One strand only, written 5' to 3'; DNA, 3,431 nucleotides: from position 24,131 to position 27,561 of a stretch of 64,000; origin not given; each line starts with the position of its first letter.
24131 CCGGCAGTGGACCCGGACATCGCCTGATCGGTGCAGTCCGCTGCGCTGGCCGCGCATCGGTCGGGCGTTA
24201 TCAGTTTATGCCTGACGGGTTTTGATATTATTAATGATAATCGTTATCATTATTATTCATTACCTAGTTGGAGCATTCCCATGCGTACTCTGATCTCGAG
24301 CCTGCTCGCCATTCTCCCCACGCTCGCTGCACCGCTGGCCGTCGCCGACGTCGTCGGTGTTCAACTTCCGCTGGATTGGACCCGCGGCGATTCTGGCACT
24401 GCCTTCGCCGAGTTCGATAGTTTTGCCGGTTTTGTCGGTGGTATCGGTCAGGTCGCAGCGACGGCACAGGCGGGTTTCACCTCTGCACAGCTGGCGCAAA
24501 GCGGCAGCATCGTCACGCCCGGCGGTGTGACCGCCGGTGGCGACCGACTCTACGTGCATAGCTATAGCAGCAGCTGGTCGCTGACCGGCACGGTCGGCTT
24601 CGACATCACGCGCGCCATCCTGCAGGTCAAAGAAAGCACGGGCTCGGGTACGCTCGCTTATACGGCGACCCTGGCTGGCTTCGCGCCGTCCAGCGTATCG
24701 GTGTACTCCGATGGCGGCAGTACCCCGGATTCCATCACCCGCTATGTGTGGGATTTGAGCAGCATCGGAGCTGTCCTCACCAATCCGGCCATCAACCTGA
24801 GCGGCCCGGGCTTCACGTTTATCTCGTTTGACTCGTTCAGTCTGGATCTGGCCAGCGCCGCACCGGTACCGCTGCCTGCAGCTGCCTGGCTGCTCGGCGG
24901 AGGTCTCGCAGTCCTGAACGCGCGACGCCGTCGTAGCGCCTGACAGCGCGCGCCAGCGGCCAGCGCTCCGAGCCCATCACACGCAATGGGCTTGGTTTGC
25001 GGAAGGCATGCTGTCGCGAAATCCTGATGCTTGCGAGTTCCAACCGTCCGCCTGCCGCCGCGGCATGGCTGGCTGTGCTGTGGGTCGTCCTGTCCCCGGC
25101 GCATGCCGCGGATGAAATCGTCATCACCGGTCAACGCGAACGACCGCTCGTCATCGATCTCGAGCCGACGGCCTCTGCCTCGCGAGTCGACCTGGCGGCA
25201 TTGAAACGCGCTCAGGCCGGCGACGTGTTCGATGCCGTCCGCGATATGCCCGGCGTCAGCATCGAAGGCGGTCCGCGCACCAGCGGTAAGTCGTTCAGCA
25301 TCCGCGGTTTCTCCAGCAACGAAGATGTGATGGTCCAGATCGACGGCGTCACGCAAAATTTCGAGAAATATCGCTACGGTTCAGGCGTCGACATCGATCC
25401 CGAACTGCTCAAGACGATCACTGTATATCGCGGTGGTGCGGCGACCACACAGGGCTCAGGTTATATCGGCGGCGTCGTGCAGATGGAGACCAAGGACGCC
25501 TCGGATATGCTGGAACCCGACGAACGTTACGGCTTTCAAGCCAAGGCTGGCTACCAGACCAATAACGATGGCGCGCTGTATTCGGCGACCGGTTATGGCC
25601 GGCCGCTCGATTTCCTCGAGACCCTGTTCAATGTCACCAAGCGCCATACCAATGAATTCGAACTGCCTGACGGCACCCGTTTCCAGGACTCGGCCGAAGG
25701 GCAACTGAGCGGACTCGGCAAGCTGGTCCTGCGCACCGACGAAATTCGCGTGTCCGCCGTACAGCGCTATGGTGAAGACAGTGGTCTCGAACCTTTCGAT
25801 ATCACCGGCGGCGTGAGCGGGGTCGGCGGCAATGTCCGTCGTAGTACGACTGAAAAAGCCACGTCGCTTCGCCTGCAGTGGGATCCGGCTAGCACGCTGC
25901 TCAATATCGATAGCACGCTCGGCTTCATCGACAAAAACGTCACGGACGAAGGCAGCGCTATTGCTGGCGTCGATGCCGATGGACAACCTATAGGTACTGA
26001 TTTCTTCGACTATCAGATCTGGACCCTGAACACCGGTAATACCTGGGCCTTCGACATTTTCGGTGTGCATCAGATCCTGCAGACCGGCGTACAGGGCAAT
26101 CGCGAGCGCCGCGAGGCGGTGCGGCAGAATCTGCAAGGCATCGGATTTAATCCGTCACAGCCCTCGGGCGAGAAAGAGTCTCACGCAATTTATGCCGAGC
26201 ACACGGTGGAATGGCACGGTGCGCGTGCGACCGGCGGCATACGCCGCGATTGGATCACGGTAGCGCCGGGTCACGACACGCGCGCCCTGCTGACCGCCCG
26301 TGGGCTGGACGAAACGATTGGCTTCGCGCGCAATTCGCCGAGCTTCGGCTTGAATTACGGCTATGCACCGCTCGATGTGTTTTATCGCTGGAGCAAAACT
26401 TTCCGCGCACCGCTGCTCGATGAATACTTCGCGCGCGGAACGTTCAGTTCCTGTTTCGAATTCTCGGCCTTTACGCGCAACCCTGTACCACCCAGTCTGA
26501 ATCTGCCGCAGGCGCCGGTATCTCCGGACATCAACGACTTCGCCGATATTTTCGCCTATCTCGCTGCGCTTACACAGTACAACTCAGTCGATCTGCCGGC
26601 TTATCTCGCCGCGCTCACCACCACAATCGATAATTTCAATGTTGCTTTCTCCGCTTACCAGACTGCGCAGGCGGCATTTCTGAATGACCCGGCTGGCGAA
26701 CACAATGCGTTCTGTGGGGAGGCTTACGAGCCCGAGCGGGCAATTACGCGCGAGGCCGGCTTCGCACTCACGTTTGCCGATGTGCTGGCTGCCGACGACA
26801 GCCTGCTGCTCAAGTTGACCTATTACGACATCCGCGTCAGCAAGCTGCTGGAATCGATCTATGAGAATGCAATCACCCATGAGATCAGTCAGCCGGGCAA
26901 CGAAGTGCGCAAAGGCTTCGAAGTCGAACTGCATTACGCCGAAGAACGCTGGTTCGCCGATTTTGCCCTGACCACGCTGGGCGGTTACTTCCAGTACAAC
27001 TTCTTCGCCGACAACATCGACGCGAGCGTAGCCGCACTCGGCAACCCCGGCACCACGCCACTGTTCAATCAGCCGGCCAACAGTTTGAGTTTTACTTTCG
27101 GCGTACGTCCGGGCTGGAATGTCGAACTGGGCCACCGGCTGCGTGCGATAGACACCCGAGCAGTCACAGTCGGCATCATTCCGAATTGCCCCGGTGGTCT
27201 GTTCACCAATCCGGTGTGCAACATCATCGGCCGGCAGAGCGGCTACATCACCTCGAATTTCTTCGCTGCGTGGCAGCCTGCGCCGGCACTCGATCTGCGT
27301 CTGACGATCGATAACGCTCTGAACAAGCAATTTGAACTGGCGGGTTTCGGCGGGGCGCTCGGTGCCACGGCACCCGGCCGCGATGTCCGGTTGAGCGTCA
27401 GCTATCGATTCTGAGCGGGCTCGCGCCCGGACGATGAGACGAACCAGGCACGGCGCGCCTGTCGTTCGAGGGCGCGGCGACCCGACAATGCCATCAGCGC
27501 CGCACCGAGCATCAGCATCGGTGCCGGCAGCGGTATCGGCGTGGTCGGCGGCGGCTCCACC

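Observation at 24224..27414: Fur-box-controlled, surface-anchor-tagged small exported protein directly upstream of a heme-type TonB receptor: a hemophore-like pair of an unrecognised family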

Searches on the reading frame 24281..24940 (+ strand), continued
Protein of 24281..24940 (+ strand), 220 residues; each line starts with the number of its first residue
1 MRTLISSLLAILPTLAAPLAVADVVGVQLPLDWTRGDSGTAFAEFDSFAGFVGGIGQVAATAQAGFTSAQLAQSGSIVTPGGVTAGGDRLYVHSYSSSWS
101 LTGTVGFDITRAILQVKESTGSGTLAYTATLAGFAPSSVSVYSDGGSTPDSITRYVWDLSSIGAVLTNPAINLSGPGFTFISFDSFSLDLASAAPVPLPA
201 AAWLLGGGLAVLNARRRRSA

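Call 66: find_encoding_contigs(protein=P0170, flank=10000, max_places=1)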
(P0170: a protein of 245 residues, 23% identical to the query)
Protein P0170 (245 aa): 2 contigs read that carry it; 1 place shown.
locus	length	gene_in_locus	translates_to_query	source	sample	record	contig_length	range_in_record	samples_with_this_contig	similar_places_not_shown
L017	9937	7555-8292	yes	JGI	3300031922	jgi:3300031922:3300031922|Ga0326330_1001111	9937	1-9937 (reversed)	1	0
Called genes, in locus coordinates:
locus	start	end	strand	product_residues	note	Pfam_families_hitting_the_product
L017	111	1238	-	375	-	PF00926:DHBP_synthase, PF00925:GTP_cyclohydro2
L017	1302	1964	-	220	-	PF00677:Lum_binding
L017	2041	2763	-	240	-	PF01243:PNPOx_N, PF13883:CREG_beta-barrel, PF10615:DUF2470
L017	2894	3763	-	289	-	PF00005:ABC_tran, PF13555:AAA_29 (weak), PF13304:AAA_21 (faint)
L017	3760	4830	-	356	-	PF01032:FecCD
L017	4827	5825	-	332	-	PF01497:Peripla_BP_2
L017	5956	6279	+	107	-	-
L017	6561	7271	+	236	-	-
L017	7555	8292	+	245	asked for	-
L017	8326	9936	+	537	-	?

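Call 67: find_encoding_contigs(protein=P0033, flank=10000, max_places=1)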
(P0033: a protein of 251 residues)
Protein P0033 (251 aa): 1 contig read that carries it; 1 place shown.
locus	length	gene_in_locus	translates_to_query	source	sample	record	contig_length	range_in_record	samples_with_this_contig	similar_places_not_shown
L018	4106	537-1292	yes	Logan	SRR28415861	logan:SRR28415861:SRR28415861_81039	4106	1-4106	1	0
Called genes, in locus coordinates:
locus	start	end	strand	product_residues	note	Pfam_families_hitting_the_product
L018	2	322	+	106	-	?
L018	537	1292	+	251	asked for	-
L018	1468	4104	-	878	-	?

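Call 72: search_protein_families(library=ncbifam, alignment_id=A6, max_evalue=0.001)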
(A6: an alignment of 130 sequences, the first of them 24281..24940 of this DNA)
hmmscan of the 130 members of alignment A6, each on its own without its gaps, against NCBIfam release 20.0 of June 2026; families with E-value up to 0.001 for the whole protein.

A. member 1, window:24281-24940:+ (220 aa): 3 families
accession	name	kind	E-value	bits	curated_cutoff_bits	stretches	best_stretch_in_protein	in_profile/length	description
TIGR03370.1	VPLPA-CTERM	domain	3.7e-07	30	25.35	1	196-219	1-24/25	VPLPA-CTERM sorting domain-containing protein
NF033554.9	floc_PepA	equivalog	1.9e-05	24.6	80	1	106-219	149-260/261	flocculation-associated PEP-CTERM protein PepA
NF038126.1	PEP_CTERM_FxDxF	subfamily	0.00065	20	50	0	93-217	45-165/165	FxDxF family PEP-CTERM protein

B. families by the number of members that match (of 130 scanned): 20 families
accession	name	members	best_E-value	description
NF033554.9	floc_PepA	35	3e-09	flocculation-associated PEP-CTERM protein PepA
NF038129.1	PEP_NF038129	30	1.5e-09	NF038129 family PEP-CTERM protein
TIGR03370.1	VPLPA-CTERM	28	6.7e-09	VPLPA-CTERM sorting domain-containing protein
TIGR02595.1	PEP_CTERM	27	1.4e-06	PEP-CTERM sorting domain-containing protein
NF038120.1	PEP_CTERM_QFxxD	25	6.3e-07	NF038120 family PEP-CTERM protein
NF041538.1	PEP_EDSA_1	18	2e-08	EDSAP-1 family PEP-CTERM protein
NF038125.1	PEP_CTERM_THxN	18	1.2e-05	THxN family PEP-CTERM protein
NF038126.1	PEP_CTERM_FxDxF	17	2.3e-11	FxDxF family PEP-CTERM protein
NF038124.1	PEP_CTERM_TLD_A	12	4.6e-06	PEP_CTERM-anchored TLD domain-containing protein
NF041927.1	Xrt_dep_XDP1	9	3.7e-06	exosortase-dependent surface protein XDP1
NF035944.1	PEPxxWA-CTERM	8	3e-08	PEPxxWA-CTERM sorting domain-containing protein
NF038119.1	PEP_CTERM_MHFG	8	6.7e-08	MHFG family PEP-CTERM protein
NF038118.1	PEP_CTERM_CCXG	7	3.3e-05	CCXG family PEP-CTERM protein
NF041540.1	dockerin_GC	4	6.5e-10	GC-type dockerin domain-anchored protein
NF046088.1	anchor_EppA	3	0.00039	EPS-associated small membrane protein EppA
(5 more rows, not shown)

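Call 92: find_encoding_contigs(protein=P0001, flank=1000, max_places=2)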
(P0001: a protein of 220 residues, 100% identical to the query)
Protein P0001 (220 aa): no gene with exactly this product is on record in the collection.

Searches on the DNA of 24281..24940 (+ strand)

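Call 59: search_rna_families(sources=[L001, L002, L004, L007, L009, L010, L011, L014, L015], threshold=gathering)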
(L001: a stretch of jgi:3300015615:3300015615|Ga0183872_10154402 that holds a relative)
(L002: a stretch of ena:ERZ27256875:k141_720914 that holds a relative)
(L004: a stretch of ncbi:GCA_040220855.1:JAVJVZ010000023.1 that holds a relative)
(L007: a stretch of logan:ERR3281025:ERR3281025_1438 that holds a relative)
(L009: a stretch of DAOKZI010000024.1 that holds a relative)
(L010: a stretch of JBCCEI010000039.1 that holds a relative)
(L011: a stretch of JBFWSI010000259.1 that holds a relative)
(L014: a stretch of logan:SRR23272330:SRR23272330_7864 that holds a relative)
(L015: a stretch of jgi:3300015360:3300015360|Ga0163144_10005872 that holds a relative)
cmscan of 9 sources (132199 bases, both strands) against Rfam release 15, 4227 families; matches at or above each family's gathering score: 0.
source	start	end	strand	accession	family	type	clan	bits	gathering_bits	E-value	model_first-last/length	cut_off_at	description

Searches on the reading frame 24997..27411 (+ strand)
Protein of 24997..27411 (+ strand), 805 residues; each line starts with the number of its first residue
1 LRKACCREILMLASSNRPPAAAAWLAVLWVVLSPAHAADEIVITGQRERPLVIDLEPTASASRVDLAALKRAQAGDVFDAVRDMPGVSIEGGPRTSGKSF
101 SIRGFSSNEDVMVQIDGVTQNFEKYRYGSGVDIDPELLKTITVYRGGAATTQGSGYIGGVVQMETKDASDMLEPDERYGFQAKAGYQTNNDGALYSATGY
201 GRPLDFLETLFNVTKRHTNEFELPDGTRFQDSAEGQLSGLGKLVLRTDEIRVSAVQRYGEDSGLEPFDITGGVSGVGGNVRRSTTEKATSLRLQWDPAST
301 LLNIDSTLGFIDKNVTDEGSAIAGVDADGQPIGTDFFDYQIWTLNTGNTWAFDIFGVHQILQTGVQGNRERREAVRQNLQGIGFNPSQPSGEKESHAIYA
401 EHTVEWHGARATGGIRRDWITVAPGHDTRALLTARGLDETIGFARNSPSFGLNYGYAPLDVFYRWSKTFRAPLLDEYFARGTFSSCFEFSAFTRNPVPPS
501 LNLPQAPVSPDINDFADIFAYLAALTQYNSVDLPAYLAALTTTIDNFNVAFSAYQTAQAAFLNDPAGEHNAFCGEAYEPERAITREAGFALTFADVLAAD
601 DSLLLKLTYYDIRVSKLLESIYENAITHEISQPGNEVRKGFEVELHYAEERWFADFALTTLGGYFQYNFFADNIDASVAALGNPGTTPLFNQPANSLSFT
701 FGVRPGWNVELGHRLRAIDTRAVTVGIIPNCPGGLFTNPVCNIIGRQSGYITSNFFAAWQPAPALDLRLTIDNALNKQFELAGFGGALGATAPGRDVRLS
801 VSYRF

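Call 3: search_protein_families(library=ncbifam, proteins=[window:24997-27411:+], max_evalue=0.1)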
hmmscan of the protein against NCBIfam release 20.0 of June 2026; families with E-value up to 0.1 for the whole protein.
window:24997-27411:+ (805 aa): 17 families
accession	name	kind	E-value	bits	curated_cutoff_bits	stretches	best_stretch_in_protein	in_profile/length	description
TIGR01785.1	TonB-hemin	subfamily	1.1e-70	238.9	316.85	2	39-482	2-451/677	TonB-dependent heme/hemoglobin receptor family protein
TIGR01786.1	TonB-hemlactrns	subfamily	2.7e-58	197.9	323.75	2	41-482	3-476/719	TonB-dependent hemoglobin/transferrin/lactoferrin family receptor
TIGR01783.1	TonB-siderophor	subfamily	8e-27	94.1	223.5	2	59-191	4-133/649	TonB-dependent siderophore receptor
TIGR01776.1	TonB-tbp-lbp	subfamily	1.6e-17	62.7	468.8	1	69-222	82-244/946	lactoferrin/transferrin family TonB-dependent receptor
TIGR01779.1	TonB-B12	equivalog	2.2e-12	46.4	599.7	1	28-175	18-163/614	TonB-dependent vitamin B12 receptor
NF007926.1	PRK10641.1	equivalog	1.3e-10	40.5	836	1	34-181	23-169/617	TonB-dependent vitamin B12 receptor BtuB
NF010010.0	PRK13483.1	equivalog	1.9e-08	32.8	927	1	57-170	50-167/660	ligand-gated channel protein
NF010038.0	PRK13513.1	equivalog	1.9e-07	30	942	1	57-171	52-170/659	ligand-gated channel protein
NF010048.1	PRK13524.1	subfamily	1.9e-07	29.9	493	1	69-171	66-181/744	FepA family TonB-dependent siderophore receptor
NF010011.0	PRK13484.1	equivalog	3e-07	29.1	1197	1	58-168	48-161/682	IreA family TonB-dependent siderophore receptor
NF010012.0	PRK13486.1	equivalog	1e-06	27.5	924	1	56-172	41-164/696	TonB-dependent receptor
NF010051.0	PRK13528.1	subfamily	4.9e-06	25.1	583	1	70-171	63-177/727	FepA family TonB-dependent siderophore receptor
NF007465.0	PRK10044.1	equivalog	0.00021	19.6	803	1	63-168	85-189/726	ferrichrome porin FhuA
NF038079.1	TonB_sider_MxcH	equivalog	0.00036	18.7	925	1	65-169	140-242/792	TonB-dependent siderophore myxochelin receptor MxcH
NF038289.1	Zn_piracy_ZnuD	exception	0.00038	19.2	950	1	64-227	54-214/685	zinc piracy TonB-dependent receptor ZnuD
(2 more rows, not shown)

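Call 4: search_protein_families(library=pfam, proteins=[window:24997-27411:+], max_evalue=0.1)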
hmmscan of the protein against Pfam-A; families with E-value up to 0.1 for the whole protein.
window:24997-27411:+ (805 aa): 4 families
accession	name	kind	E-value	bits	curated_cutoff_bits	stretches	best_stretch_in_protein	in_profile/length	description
PF00593.30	TonB_dep_Rec_b-barrel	-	1.1e-26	95.1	27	1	278-773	52-435/436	TonB dependent receptor-like, beta-barrel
PF07715.20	Plug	-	3.9e-21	76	23.9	1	58-160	6-107/107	TonB-dependent Receptor Plug Domain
PF00159.23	Hormone_3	-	0.07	13.6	28.7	0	504-528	1-26/36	Pancreatic hormone peptide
PF13366.12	PDDEXK_3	-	0.075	13.8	22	0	616-651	21-56/117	PD-(D/E)XK nuclease superfamily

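Call 75: search_solved_structures(query=window:25027-27411:+, max_evalue=0.00001, show_alignments=1)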
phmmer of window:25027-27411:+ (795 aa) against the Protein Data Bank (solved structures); distinct sequences matched with E-value up to 0.00001: 18.
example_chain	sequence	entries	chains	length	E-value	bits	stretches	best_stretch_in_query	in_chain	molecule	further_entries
3fhh_A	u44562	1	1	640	7.7e-22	80.6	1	50-304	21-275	Outer membrane heme receptor ShuA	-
9dhe_A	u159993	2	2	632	8.8e-22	80.4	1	50-304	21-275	TonB-dependent receptor | Outer membrane heme/hemoglobin receptor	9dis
9dir_B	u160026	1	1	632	1e-21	80.2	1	50-304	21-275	Outer membrane heme/hemoglobin receptor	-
8the_A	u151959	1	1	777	1.7e-18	69.5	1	34-211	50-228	Heme/hemoglobin uptake outer membrane receptor PhuR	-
4aip_A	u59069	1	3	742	2.3e-14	55.8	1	59-218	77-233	FE-REGULATED PROTEIN B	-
4aiq_A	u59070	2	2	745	4.2e-13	51.7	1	59-218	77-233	FERRIC ENTEROBACTIN RECEPTOR | IRON-REGULATED OUTER MEMBRANE PROTEIN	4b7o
3csl_A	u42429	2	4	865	2.4e-10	42.6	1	72-189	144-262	HasR protein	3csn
5c58_A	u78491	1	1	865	2.5e-10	42.5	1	72-189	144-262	HasR protein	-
3ddr_A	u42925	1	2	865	2.9e-10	42.3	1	72-189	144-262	HasR protein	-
9yz4_A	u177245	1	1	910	9.2e-10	40.6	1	48-212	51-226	Transferrin-binding protein A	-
9clm_A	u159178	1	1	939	9.5e-10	40.6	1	47-212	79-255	Transferrin Binding Protein A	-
3v8x_A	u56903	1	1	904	1.9e-08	36.3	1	58-210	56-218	Transferrin-binding protein 1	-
3v89_A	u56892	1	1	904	1.9e-08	36.2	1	58-210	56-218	Transferrin-binding protein A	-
9dc4_A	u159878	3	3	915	2e-08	36.2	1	58-210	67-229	Transferrin-binding protein A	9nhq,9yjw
9clt_A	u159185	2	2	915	2e-08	36.2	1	58-210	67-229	Transferrin-binding protein A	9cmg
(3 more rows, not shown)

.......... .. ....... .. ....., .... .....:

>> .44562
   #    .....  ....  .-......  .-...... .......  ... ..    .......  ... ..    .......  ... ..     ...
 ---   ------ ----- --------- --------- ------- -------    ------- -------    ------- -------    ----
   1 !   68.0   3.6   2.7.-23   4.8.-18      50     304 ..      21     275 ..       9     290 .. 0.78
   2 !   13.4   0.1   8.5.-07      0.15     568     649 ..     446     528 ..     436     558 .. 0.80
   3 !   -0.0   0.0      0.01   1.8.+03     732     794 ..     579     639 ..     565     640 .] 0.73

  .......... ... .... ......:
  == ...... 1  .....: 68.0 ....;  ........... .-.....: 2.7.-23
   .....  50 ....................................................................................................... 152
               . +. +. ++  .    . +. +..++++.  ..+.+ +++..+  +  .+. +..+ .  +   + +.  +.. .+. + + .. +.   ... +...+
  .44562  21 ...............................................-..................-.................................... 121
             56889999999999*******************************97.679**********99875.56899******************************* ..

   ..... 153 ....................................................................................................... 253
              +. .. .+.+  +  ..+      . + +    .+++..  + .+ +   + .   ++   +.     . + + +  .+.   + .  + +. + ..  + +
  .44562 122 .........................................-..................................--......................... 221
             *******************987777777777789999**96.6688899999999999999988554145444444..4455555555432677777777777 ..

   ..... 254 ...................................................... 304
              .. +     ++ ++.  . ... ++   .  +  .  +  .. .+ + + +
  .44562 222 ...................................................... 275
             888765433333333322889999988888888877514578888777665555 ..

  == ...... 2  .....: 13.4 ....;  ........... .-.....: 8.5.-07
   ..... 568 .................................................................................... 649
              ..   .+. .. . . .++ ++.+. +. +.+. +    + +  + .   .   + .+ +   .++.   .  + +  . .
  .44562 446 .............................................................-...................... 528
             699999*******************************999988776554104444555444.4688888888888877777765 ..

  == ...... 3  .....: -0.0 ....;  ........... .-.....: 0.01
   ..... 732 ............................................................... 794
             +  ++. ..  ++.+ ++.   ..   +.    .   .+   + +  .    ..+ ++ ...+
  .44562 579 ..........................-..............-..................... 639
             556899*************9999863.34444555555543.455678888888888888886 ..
